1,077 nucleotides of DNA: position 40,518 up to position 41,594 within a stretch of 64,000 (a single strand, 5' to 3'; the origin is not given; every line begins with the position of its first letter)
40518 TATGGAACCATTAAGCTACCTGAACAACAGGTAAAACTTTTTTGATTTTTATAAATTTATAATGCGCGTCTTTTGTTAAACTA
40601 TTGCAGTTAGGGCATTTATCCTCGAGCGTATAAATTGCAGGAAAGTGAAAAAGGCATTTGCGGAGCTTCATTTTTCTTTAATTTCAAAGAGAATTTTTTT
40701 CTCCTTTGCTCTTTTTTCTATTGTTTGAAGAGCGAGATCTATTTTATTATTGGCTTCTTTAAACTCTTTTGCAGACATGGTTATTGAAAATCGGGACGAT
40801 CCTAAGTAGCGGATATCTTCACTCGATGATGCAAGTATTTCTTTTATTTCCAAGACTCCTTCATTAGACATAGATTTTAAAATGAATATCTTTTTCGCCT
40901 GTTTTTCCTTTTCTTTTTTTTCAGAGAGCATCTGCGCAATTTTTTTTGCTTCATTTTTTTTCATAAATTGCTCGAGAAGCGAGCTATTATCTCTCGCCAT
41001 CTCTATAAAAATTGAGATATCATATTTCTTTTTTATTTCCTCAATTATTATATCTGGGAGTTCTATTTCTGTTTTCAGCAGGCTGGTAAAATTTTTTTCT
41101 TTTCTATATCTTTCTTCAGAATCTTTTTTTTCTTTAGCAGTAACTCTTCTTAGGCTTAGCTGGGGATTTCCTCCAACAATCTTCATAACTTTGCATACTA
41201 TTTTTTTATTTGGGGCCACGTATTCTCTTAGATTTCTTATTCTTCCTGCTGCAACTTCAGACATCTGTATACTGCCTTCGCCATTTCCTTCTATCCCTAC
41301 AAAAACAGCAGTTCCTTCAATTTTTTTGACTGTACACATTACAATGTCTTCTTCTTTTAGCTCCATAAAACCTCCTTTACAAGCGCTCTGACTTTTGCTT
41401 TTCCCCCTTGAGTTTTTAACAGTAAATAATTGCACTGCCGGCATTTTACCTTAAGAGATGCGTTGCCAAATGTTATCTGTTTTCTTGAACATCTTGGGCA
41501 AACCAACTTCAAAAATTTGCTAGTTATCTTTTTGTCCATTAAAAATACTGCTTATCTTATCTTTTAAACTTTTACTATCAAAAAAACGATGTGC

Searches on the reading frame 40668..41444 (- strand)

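Call 37: search_protein_families(library=pfam, max_evalue=0.001, proteins=[window:40668-41444:-])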
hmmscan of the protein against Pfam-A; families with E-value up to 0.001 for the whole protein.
window:40668-41444:- (258 aa): 2 families
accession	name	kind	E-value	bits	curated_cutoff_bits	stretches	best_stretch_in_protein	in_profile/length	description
PF07541.17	EIF_2_alpha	-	0.00021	21.7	22.8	1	136-226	8-112/114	Eukaryotic translation initiation factor 2 alpha subunit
PF03328.21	HpcH_HpaI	-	0.00084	19.1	25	0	163-251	96-185/221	HpcH/HpaI aldolase/citrate lyase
